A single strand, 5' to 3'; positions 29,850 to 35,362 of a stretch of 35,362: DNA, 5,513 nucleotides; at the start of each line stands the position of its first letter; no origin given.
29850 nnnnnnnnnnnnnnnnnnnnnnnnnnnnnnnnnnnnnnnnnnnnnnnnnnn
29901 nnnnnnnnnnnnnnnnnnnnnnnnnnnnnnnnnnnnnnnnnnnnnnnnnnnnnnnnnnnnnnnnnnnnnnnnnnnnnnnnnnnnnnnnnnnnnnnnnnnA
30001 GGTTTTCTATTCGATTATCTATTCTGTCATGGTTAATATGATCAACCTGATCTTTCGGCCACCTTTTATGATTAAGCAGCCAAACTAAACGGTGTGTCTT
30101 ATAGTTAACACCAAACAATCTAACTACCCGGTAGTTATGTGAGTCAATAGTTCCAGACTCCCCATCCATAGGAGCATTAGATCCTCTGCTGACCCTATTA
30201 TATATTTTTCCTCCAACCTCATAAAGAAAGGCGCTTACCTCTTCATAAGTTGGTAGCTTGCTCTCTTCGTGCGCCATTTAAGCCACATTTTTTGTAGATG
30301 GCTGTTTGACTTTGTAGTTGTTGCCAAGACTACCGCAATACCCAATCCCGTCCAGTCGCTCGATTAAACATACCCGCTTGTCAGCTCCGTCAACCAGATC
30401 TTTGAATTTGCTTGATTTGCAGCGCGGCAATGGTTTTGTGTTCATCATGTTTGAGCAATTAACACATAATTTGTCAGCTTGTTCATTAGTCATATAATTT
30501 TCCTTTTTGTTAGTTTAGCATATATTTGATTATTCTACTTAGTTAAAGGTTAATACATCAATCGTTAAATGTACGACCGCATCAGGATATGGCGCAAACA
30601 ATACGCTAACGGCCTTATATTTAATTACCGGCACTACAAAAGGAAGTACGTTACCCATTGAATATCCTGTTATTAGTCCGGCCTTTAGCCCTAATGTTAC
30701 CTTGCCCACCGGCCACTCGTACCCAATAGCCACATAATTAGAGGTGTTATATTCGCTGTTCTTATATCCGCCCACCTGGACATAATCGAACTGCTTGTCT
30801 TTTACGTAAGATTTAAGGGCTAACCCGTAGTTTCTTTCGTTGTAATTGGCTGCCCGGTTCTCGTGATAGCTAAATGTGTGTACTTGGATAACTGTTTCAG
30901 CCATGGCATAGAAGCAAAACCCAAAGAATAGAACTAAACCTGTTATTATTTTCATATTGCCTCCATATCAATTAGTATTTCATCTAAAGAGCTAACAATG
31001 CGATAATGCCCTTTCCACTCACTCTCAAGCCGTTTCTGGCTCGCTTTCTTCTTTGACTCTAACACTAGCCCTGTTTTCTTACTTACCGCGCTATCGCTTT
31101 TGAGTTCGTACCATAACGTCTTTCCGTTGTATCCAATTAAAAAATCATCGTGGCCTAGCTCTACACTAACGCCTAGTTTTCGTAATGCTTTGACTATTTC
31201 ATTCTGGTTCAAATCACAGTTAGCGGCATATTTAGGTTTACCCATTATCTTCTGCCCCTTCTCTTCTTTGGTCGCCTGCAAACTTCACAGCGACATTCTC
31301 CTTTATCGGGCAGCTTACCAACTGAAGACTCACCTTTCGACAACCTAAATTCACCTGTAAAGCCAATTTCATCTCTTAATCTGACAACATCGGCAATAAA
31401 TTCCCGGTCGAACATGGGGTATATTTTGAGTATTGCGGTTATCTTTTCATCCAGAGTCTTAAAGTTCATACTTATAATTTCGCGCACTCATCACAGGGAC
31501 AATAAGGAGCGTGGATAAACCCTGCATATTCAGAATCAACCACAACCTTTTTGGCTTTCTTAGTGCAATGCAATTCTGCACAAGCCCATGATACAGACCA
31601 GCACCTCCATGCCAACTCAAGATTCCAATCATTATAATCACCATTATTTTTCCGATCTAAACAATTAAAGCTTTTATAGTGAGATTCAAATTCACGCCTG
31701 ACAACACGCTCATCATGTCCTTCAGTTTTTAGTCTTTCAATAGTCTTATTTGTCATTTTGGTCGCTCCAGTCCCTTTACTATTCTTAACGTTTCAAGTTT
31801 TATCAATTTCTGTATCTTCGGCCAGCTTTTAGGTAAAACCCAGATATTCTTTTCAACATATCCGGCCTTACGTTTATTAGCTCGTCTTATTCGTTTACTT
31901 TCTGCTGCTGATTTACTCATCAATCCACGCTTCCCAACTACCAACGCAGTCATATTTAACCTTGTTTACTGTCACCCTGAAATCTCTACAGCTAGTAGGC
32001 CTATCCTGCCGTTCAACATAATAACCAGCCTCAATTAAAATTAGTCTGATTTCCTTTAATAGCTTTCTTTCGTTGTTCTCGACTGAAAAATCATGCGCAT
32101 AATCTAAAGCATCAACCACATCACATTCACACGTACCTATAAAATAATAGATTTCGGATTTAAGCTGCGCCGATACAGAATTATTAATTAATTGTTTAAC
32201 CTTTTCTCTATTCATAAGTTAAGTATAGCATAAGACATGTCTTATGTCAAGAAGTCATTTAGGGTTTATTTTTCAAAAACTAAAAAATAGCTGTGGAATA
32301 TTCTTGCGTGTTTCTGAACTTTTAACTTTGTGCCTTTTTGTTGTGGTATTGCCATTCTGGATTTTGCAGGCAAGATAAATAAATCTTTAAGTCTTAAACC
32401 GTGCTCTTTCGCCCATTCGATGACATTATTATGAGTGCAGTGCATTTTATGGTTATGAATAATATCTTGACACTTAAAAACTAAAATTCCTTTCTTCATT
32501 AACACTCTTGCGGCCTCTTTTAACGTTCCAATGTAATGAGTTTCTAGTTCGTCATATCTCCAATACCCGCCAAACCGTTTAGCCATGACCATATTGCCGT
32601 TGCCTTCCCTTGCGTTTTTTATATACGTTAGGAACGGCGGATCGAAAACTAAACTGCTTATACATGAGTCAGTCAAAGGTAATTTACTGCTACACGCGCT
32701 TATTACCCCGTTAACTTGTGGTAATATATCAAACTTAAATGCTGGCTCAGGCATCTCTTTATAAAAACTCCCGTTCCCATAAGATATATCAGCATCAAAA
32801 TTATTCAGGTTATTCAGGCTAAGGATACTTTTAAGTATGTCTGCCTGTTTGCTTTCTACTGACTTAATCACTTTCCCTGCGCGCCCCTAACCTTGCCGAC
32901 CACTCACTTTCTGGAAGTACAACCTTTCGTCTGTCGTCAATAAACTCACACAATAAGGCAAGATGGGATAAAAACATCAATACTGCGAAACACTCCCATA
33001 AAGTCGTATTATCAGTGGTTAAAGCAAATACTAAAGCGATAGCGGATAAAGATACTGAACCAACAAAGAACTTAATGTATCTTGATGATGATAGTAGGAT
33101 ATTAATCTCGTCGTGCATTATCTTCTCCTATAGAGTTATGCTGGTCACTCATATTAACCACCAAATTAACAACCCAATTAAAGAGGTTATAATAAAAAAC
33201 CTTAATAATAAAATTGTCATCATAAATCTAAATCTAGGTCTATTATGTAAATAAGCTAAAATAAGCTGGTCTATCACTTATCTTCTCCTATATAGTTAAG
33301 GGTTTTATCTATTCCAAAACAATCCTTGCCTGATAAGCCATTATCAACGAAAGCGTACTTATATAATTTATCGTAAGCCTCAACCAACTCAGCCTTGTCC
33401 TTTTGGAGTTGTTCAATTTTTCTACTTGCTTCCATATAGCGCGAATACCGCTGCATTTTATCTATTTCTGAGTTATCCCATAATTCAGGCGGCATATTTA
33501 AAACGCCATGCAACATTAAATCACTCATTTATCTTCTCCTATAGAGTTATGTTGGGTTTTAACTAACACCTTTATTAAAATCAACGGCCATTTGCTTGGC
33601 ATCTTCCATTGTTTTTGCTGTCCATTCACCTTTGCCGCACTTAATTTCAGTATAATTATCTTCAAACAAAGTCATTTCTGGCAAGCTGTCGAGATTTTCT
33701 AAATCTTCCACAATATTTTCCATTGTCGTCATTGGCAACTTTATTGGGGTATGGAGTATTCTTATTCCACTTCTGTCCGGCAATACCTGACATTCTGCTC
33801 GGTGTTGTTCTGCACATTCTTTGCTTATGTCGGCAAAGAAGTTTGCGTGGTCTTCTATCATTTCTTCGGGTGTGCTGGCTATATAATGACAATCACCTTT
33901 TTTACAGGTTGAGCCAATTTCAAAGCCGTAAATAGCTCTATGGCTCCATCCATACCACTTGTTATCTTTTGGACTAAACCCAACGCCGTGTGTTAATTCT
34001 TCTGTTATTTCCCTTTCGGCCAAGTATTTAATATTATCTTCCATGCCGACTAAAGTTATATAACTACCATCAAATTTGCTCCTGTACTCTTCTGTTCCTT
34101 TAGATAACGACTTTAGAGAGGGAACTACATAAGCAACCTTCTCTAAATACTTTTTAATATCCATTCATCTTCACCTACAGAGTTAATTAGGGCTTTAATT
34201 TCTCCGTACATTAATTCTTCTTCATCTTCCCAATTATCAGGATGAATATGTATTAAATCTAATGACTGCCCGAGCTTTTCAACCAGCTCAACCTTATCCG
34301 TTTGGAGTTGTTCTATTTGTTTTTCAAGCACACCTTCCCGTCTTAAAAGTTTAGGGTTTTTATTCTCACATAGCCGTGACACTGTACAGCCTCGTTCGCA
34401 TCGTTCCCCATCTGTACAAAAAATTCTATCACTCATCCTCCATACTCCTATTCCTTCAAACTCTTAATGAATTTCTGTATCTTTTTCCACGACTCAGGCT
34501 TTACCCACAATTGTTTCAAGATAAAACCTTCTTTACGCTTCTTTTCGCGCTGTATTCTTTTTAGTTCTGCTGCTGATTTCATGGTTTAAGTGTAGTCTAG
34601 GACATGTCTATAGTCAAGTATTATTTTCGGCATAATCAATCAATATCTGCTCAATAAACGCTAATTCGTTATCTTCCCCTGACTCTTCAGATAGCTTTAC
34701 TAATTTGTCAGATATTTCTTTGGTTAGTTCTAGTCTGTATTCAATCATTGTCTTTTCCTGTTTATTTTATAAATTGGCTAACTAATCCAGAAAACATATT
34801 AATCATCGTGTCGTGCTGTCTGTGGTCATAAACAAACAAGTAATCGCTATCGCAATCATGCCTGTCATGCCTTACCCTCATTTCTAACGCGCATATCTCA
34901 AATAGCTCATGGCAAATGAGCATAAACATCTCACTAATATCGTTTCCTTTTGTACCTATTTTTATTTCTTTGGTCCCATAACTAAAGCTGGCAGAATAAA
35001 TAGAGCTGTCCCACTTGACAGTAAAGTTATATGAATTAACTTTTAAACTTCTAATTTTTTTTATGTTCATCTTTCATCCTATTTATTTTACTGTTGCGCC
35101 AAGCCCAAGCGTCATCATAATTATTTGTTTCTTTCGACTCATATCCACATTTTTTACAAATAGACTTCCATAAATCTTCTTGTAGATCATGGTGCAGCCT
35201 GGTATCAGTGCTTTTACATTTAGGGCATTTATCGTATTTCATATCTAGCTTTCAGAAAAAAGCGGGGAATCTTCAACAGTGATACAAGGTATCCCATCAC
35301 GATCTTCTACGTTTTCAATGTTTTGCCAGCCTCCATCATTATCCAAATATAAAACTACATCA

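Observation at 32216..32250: Near-consensus promoter carrying an 18-bp perfect palindrome, with a twin at 34589-34617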

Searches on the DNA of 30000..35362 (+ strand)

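Call 6: search_dna_similar(query=window:30000-35362:+, collection=phages, mode=near, max_rows=30)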
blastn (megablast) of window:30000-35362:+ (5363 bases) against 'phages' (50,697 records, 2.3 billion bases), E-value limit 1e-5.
No match.

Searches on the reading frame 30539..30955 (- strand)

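Call 58: search_protein_families(library=phrogs, max_evalue=0.001, proteins=[window:30539-30955:-])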
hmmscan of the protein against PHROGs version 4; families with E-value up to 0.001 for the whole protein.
window:30539-30955:- (138 aa): 1 family
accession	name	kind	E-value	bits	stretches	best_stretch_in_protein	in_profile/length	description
phrog_3600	-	moron, auxiliary metabolic gene and host takeover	7.9e-15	55.8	1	19-115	184-281/315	antimicrobial peptide resistance and lipid A acylation protein PagP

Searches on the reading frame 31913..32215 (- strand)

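Call 14: search_protein_families(library=pfam, max_evalue=0.1, proteins=[window:31913-32215:-])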
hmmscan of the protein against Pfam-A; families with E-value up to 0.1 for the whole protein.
window:31913-32215:- (100 aa): 1 family
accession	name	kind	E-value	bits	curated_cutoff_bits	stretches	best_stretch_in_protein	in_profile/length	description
PF18423.6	zf_CopZ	-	0.054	13.9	28.4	1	3-34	16-47/62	Zinc binding domain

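Call 15: search_protein_families(library=phrogs, max_evalue=0.01, proteins=[window:31913-32215:-])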
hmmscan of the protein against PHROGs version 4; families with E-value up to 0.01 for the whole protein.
window:31913-32215:- (100 aa): 0 families

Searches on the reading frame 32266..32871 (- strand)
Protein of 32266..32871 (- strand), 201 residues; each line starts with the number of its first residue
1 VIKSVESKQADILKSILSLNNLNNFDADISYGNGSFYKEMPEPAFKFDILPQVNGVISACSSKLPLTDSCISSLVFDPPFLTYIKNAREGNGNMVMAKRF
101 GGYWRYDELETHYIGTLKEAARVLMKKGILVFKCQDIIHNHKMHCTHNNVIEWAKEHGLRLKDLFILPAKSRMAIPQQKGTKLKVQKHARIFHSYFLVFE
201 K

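Call 14: search_protein_families(library=pfam, max_evalue=0.1, proteins=[window:32266-32871:-])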
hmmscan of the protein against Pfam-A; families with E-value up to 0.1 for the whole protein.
window:32266-32871:- (201 aa): 1 family
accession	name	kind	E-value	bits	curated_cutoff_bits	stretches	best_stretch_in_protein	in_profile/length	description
PF01555.25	N6_N4_Mtase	-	0.016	15.6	26.7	1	75-170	5-83/221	DNA methylase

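Call 15: search_protein_families(library=phrogs, max_evalue=0.01, proteins=[window:32266-32871:-])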
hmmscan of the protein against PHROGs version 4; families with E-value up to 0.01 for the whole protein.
window:32266-32871:- (201 aa): 3 families
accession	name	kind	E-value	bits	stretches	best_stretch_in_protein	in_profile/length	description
phrog_24333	-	other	3.3e-79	266.7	1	1-201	32-226/238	DNA methyltransferase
phrog_954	-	other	2.8e-07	31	1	61-137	101-170/229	DNA methyltransferase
phrog_6151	-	other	0.0017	19.2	1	64-138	1-68/117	DNA methyltransferase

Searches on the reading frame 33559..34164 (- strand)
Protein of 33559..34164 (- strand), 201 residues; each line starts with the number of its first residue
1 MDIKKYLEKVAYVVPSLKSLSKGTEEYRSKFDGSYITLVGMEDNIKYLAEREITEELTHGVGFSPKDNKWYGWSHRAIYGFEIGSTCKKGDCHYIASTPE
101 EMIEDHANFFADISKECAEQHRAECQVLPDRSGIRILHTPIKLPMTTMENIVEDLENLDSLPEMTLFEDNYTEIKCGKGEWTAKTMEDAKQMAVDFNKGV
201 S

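Call 14: search_protein_families(library=pfam, max_evalue=0.1, proteins=[window:33559-34164:-])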
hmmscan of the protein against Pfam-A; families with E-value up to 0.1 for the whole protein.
window:33559-34164:- (201 aa): 1 family
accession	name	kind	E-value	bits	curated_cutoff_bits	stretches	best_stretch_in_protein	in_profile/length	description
PF25188.1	Tad6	-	2.3e-38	131.9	27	1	7-201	4-145/145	Type I Thoeris inhibitor Tad6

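Call 15: search_protein_families(library=phrogs, max_evalue=0.01, proteins=[window:33559-34164:-])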
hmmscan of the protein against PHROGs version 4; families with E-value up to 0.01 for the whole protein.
window:33559-34164:- (201 aa): 0 families

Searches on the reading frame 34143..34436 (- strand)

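Call 14: search_protein_families(library=pfam, max_evalue=0.1, proteins=[window:34143-34436:-])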
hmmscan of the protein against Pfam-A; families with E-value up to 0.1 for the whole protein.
window:34143-34436:- (97 aa): 1 family
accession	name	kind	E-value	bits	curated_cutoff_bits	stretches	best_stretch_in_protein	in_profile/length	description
PF07765.17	KIP1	-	0.024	15.2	33.9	1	39-89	11-61/74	KIP1-like protein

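Call 15: search_protein_families(library=phrogs, max_evalue=0.01, proteins=[window:34143-34436:-])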
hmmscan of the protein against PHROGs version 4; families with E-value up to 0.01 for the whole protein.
window:34143-34436:- (97 aa): 0 families
